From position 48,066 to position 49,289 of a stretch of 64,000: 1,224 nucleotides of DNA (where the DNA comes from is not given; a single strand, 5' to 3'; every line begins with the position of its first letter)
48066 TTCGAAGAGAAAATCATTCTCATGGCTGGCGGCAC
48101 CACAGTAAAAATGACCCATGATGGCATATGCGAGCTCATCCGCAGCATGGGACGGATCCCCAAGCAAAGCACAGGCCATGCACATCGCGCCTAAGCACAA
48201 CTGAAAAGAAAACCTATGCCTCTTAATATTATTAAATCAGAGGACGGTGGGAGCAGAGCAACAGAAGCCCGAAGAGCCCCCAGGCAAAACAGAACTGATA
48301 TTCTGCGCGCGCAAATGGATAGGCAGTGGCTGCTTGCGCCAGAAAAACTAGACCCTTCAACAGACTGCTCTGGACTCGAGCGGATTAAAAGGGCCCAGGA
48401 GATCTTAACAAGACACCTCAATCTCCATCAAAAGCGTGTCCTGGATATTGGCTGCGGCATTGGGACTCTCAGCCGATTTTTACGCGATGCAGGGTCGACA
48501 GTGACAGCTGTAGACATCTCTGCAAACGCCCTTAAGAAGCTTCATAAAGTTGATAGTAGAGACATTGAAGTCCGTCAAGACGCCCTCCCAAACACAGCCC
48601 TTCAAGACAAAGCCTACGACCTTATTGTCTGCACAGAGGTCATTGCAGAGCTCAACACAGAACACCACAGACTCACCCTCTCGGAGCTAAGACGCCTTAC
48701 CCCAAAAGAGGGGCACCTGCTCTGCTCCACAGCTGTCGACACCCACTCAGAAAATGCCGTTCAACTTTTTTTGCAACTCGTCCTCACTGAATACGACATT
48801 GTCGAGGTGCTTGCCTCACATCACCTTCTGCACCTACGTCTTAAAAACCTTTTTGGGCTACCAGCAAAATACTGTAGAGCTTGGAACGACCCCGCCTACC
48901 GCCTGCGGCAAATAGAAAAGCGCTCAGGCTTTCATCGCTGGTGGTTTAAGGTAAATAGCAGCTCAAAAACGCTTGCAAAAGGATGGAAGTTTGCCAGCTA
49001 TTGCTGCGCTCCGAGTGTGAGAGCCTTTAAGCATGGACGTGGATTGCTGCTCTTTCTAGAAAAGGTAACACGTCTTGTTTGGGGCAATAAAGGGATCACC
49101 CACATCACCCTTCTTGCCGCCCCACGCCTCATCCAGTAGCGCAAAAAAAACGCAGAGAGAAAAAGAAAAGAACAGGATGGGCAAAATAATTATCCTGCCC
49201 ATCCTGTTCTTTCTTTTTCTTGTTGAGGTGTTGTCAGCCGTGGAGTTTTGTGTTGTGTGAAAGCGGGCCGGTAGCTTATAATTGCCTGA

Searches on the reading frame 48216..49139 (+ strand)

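Call 60: search_protein_families(library=pfam, proteins=[window:48216-49139:+], max_evalue=0.001)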
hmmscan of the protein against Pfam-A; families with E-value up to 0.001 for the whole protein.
window:48216-49139:+ (307 aa): 12 families
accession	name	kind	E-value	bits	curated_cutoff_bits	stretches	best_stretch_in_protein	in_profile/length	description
PF13489.12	Methyltransf_23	-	1.1e-16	61.4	27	1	58-180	7-127/164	Methyltransferase domain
PF08241.18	Methyltransf_11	-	2.5e-14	54.1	21.2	1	76-170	1-95/95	Methyltransferase domain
PF13649.12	Methyltransf_25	-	3e-14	53.9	27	1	75-166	1-97/97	Methyltransferase domain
PF08242.18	Methyltransf_12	-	2.4e-13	51.1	30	1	76-168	1-98/98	Methyltransferase domain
PF13847.12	Methyltransf_31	-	1e-10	41.9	27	1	73-178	5-116/145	Methyltransferase domain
PF03848.20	TehB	-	8.4e-10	38.8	20.4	1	71-178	30-140/193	Tellurite resistance protein TehB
PF05175.20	MTS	-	1.7e-08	34.7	23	1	57-139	16-104/170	Methyltransferase small domain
PF02353.26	CMAS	-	5.6e-08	32.9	27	1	63-184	53-178/273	Mycolic acid cyclopropane synthetase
PF05401.17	NodS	-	3e-06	27.7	24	1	70-161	42-135/201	Nodulation protein S (NodS)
PF05219.18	DREV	-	0.00012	21.7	26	1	70-145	93-163/265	DREV methyltransferase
PF07021.18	MetW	-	0.00021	21.4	21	1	72-161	14-101/193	Methionine biosynthesis protein MetW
PF01728.25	FtsJ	-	0.00056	20.3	24.1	1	65-139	14-97/181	FtsJ-like methyltransferase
